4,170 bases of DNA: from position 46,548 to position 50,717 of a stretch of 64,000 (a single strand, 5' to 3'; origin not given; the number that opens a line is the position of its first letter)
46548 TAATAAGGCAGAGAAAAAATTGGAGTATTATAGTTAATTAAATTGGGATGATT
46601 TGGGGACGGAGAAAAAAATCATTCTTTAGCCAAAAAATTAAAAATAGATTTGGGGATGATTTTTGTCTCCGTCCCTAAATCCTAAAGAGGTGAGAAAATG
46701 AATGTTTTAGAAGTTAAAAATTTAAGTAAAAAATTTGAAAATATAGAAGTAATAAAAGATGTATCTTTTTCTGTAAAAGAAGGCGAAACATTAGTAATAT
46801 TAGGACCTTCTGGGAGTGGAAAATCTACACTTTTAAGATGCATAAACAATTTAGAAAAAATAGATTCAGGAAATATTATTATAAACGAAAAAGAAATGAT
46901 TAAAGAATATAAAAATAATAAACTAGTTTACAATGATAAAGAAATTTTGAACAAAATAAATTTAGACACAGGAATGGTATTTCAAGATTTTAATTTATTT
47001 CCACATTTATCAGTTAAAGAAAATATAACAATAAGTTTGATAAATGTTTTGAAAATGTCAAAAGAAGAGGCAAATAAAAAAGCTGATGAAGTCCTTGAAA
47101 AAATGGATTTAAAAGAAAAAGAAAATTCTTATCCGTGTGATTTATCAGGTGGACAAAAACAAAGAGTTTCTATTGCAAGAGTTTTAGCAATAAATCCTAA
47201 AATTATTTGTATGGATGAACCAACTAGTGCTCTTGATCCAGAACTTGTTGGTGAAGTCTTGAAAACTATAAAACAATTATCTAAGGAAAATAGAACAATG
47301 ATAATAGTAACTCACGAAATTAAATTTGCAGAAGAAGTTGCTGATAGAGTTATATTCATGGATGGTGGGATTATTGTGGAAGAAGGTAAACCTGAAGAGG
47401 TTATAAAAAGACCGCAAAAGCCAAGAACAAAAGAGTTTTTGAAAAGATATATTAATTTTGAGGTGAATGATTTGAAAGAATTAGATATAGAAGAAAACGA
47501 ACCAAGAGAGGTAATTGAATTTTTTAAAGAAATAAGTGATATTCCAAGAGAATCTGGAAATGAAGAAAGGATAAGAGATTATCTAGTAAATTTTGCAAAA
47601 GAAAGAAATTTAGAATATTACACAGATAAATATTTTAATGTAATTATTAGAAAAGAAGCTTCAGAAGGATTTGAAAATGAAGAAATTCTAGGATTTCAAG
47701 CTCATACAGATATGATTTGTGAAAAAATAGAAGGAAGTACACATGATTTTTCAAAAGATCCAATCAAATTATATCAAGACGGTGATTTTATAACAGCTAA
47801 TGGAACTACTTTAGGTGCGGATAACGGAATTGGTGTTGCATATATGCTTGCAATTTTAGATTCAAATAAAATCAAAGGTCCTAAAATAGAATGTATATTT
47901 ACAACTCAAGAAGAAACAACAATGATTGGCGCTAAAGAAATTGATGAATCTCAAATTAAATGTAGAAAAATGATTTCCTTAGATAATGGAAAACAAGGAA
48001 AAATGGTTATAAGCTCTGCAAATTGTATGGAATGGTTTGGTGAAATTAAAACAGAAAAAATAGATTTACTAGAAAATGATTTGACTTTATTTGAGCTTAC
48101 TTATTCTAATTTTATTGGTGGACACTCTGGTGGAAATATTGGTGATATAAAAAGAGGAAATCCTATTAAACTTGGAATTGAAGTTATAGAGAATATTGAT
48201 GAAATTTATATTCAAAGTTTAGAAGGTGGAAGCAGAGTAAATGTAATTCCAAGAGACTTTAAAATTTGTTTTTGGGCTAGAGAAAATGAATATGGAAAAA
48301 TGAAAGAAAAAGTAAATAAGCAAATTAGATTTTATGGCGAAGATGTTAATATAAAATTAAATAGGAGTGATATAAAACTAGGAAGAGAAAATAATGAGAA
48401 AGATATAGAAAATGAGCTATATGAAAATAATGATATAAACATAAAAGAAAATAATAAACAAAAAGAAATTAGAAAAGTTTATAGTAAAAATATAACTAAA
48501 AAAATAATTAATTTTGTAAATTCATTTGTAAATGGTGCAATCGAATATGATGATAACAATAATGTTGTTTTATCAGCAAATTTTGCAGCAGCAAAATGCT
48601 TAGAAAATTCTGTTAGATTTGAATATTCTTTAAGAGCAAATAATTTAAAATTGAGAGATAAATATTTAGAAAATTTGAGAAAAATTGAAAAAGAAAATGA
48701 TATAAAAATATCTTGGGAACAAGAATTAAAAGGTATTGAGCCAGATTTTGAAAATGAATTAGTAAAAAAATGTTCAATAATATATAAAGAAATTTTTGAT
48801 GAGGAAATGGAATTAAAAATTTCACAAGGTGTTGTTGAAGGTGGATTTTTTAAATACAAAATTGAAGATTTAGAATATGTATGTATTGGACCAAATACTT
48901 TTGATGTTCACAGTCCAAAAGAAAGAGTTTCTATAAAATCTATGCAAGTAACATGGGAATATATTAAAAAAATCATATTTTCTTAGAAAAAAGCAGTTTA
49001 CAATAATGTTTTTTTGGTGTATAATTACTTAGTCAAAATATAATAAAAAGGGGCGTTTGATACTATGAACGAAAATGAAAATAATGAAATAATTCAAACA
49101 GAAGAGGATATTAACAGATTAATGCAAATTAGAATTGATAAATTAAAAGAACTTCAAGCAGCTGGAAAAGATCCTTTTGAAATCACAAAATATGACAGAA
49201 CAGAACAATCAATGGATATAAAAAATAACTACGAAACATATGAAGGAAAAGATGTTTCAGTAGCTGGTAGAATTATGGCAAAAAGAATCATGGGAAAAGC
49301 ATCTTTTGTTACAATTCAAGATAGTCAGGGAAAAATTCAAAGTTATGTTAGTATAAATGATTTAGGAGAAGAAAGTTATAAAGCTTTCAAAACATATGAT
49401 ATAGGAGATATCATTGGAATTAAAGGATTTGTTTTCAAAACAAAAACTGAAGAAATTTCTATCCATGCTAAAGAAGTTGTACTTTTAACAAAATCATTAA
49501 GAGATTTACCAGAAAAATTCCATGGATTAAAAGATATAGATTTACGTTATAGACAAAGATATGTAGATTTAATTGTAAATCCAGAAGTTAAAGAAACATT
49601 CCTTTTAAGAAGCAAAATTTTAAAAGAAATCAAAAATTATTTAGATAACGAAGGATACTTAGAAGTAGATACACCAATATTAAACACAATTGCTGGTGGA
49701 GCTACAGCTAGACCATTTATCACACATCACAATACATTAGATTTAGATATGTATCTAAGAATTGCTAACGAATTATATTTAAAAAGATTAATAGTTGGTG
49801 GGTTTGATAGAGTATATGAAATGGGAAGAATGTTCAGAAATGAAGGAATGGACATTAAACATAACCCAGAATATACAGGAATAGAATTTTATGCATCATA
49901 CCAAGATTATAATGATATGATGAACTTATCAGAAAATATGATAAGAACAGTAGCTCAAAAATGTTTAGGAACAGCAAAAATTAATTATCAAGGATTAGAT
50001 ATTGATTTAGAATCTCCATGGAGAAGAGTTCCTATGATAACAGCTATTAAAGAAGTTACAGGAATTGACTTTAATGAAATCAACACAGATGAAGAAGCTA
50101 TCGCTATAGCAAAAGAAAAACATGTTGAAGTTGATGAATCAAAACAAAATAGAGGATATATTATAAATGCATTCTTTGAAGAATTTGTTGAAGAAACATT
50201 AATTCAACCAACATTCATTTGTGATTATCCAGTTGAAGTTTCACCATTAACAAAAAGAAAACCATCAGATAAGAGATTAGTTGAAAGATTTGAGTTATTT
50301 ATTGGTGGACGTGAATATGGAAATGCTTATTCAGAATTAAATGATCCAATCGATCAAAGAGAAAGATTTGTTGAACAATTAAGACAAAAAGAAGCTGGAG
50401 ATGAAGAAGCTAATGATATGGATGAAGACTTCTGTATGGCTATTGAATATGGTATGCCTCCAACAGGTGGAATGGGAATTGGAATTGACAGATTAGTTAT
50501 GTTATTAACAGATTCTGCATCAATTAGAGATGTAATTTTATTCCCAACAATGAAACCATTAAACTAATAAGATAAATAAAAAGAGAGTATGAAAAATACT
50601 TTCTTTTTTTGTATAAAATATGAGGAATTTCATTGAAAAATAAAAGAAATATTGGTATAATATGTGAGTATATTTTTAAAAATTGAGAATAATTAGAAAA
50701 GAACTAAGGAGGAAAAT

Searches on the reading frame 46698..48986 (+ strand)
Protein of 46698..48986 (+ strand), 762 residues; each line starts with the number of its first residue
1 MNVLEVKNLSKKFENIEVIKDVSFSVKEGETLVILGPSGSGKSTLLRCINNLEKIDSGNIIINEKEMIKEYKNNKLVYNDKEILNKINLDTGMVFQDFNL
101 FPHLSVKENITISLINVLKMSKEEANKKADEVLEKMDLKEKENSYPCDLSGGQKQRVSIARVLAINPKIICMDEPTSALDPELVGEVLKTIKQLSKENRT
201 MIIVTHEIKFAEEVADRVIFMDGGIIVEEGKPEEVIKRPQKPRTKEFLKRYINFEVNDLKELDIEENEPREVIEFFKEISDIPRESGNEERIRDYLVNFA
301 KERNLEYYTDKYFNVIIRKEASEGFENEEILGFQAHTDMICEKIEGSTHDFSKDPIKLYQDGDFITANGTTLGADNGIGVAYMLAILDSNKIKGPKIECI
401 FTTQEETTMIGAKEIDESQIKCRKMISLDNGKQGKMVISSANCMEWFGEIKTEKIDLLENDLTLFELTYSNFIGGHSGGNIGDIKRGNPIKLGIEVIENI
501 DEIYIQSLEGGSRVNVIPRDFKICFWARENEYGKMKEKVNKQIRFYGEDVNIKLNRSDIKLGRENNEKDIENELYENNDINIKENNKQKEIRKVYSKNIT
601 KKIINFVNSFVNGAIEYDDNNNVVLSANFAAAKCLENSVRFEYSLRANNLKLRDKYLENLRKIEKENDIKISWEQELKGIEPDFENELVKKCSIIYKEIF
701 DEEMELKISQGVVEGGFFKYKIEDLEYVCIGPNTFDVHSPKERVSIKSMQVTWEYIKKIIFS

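Call 8: search_protein_families(library=ncbifam, proteins=[window:46698-48986:+])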
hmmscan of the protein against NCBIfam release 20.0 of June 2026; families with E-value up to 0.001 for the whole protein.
window:46698-48986:+ (762 aa): 194 families (the best 25 are shown)
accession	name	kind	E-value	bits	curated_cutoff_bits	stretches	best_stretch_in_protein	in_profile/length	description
TIGR01893.1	aa-his-dipept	subfamily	1.2e-112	377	343.75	1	269-760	3-474/478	beta-Ala-His dipeptidase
NF008428.0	PRK11264.1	equivalog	1e-87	293.5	406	1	1-252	1-248/250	L-cystine ABC transporter ATP-binding protein TcyN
NF007027.0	PRK09493.1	equivalog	4.6e-86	288.1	379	1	4-250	2-238/240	glutamine ABC transporter ATP-binding protein GlnQ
TIGR03005.1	ectoine_ehuA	equivalog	2.5e-84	282.4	345.4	1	5-251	2-250/252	ectoine/hydroxyectoine ABC transporter ATP-binding protein EhuA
NF007908.0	PRK10619.1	equivalog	8.3e-77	257.8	466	1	2-249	4-253/257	histidine ABC transporter ATP-binding protein HisP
NF008338.0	PRK11124.1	equivalog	4e-68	229.5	369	1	4-249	3-241/242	arginine ABC transporter ATP-binding protein ArtP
TIGR03265.1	PhnT2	equivalog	1.7e-61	208.4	457.7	1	2-255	3-242/353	putative 2-aminoethylphosphonate ABC transporter ATP-binding protein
TIGR00972.1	3a0107s01c2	equivalog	8.5e-61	205.4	343.2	1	4-249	2-244/248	phosphate ABC transporter ATP-binding protein PstB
TIGR00968.1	3a0106s01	subfamily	2.4e-56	190.9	342.75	1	5-248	2-231/237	sulfate ABC transporter ATP-binding protein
TIGR02315.1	ABC_phnC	equivalog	3.5e-56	190.3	266.1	1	3-236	1-234/243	phosphonate ABC transporter ATP-binding protein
TIGR01186.1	proV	subfamily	1.5e-55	188.8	326.6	1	18-262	8-244/363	betaine/proline/choline family ABC transporter ATP-binding protein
NF011600.0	PRK15026.1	equivalog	4.6e-55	187.2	991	1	268-758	8-477/485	cytosol nonspecific dipeptidase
NF040933.2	ABC_arch_GlcV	equivalog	4.1e-54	183.8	450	1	5-251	4-245/357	glucose ABC transporter ATP-binding protein GlcV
TIGR03415.1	ABC_choXWV_ATP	equivalog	3.3e-53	181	483.75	1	16-251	37-268/382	choline ABC transporter ATP-binding protein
TIGR03608.1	L_ocin_972_ABC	subfamily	2.6e-52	177.3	254.85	1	6-220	1-205/206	putative bacteriocin export ABC transporter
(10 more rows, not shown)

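Call 9: search_protein_families(library=pfam, proteins=[window:46698-48986:+])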
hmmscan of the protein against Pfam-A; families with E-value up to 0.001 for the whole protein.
window:46698-48986:+ (762 aa): 6 families
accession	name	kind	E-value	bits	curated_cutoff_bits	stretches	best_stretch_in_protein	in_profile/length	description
PF00005.33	ABC_tran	-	2.4e-36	125.8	25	1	20-177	2-137/137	ABC transporter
PF01546.33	Peptidase_M20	-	2.9e-13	50.6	24.6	1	333-760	2-204/206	Peptidase family M20/M25/M40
PF02463.25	SMC_N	-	6e-09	36.1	40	1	30-217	25-207/220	RecF/RecN/SMC N terminal domain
PF13304.12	AAA_21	-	7.3e-09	36.5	27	0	164-207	253-299/304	AAA domain, putative AbiEii toxin, Type IV TA system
PF05343.19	Peptidase_M42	-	2.2e-05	24.1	23.2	0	374-435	133-195/292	M42 glutamyl aminopeptidase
PF13555.12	AAA_29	-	0.00043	20.4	27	1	23-48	16-41/61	P-loop containing region of AAA domain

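Call 59: search_solved_structures(query=window:46698-48986:+, max_evalue=1e-20)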
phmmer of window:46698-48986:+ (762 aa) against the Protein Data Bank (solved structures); distinct sequences matched with E-value up to 1e-20: 272 (the best 60 are shown).
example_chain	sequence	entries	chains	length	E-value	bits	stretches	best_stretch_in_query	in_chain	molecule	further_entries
3c41_J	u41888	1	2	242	2.3e-79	270.7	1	3-250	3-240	Amino acid ABC transporter (ArtP)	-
2olj_A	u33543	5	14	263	3.1e-79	270.3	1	3-250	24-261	Amino acid ABC transporter | protein ArtP | ArtP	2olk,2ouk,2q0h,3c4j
4u00_A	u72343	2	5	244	2.9e-74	253.9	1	3-252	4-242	Amino acid ABC transporter, ATP-binding protein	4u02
4yms_J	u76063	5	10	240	7.9e-74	252.4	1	6-250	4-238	ABC-type polar amino acid transport system, ATPase component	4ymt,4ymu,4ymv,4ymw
1b0u_A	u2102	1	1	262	3.5e-66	227.2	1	2-250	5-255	HISTIDINE PERMEASE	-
8s7v_K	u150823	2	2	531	4.5e-55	190.4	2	4-240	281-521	Glycine betaine/carnitine/choline transport ATP-binding protein OpuCA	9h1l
2qyv_A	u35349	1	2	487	4.5e-53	183.8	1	263-521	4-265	Xaa-His dipeptidase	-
3mru_A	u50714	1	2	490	7.2e-50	173.2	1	267-756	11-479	Aminoacyl-histidine dipeptidase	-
8j5q_D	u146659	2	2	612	8.2e-48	166.4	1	15-248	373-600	Uncharacterized ABC transporter ATP-binding protein Rv1281c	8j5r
8j5s_D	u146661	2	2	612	5.6e-47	163.7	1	15-248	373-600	Uncharacterized ABC transporter ATP-binding protein Rv1281c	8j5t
8wd9_D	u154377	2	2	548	7.6e-45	156.6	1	18-249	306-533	Probable dipeptide-transport ATP-binding protein ABC transporter DppD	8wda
7niu_A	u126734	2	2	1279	3.4e-44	154.5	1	14-238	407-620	Isoform 2 of Phosphatidylcholine translocator ABCB4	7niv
8wdb_D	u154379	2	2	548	5.1e-44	153.9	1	18-249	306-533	Probable dipeptide-transport ATP-binding protein ABC transporter DppD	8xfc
6s7p_A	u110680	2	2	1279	2.2e-43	151.8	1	14-238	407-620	Phosphatidylcholine translocator ABCB4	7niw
7zk8_A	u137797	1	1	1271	2.5e-43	151.6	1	14-237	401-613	ATP-dependent translocase ABCB1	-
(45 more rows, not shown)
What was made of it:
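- The regulated genes are linked to histidine through the fused or adjacent Xaa-His dipeptidase (calls 8, 59). The operon carries an Xaa-His dipeptidase (calls 8, 59).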

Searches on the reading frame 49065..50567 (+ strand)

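Call 8: search_protein_families(library=ncbifam, proteins=[window:49065-50567:+])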
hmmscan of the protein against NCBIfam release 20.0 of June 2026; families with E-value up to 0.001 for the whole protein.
window:49065-50567:+ (500 aa): 17 families
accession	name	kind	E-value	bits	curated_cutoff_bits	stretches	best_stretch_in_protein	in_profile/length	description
NF001756.1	PRK00484.1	subfamily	2.6e-221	735.5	468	1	18-498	2-487/488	lysine--tRNA ligase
TIGR00499.1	lysS_bact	equivalog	4e-208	692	427.6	1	16-498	2-494/496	lysine--tRNA ligase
NF009101.0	PRK12445.1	subfamily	1.7e-167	558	1026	1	15-499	14-504/505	lysine--tRNA ligase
NF002821.0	PRK02983.1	equivalog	5.5e-161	537.9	742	1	11-498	613-1100/1102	bifunctional lysylphosphatidylglycerol synthetase/lysine--tRNA ligase LysX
TIGR00462.1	genX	equivalog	2.9e-66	224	286.9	1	182-493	4-304/304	EF-P lysine aminoacylase EpmA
NF006828.0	PRK09350.1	equivalog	4.1e-57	193.9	264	1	177-495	14-322/325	elongation factor P--(R)-beta-lysine ligase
NF003483.0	PRK05159.1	equivalog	5.6e-53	180.4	353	1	53-494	9-430/438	aspartate--tRNA(Asn) ligase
TIGR00458.1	aspS_nondisc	equivalog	6.7e-49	167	368.4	1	50-495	4-421/428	aspartate--tRNA(Asn) ligase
TIGR00459.1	aspS_bact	equivalog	2.9e-48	164.6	373.85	2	52-302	7-262/586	aspartate--tRNA ligase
NF001750.0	PRK00476.1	equivalog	5.6e-45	153.7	443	2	55-303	12-268/590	aspartate--tRNA ligase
NF003037.0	PRK03932.1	equivalog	1.2e-40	139.8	414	1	51-496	5-445/451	asparagine--tRNA ligase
TIGR00457.1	asnS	equivalog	1.9e-37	129.1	342.6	1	56-496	11-449/455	asparagine--tRNA ligase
NF009460.0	PRK12820.1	equivalog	1.8e-29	102.4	1379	2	159-295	154-289/723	bifunctional aspartyl-tRNA synthetase/aspartyl/glutamyl-tRNA amidotransferase subunit C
NF005052.0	PRK06462.1-1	equivalog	1.6e-17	63.6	368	1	149-495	22-345/353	asparagine synthetase A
NF005054.0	PRK06462.1-4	equivalog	3.4e-13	49.4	309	1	169-339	15-196/318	asparagine synthetase A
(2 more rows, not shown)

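Call 9: search_protein_families(library=pfam, proteins=[window:49065-50567:+])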
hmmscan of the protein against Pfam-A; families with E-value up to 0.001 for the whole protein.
window:49065-50567:+ (500 aa): 3 families
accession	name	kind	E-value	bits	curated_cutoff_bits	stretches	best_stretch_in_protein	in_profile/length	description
PF00152.25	tRNA-synt_2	-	7.8e-97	324.5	25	1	158-496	2-307/308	tRNA synthetases class II (D, K and N)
PF01336.31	tRNA_anti-codon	-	7.7e-16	58.2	27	1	64-141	1-75/75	OB-fold nucleic acid binding domain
PF01409.25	tRNA-synt_2d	-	6.6e-05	22.9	19.8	0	250-304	105-157/246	tRNA synthetases class II core domain (F)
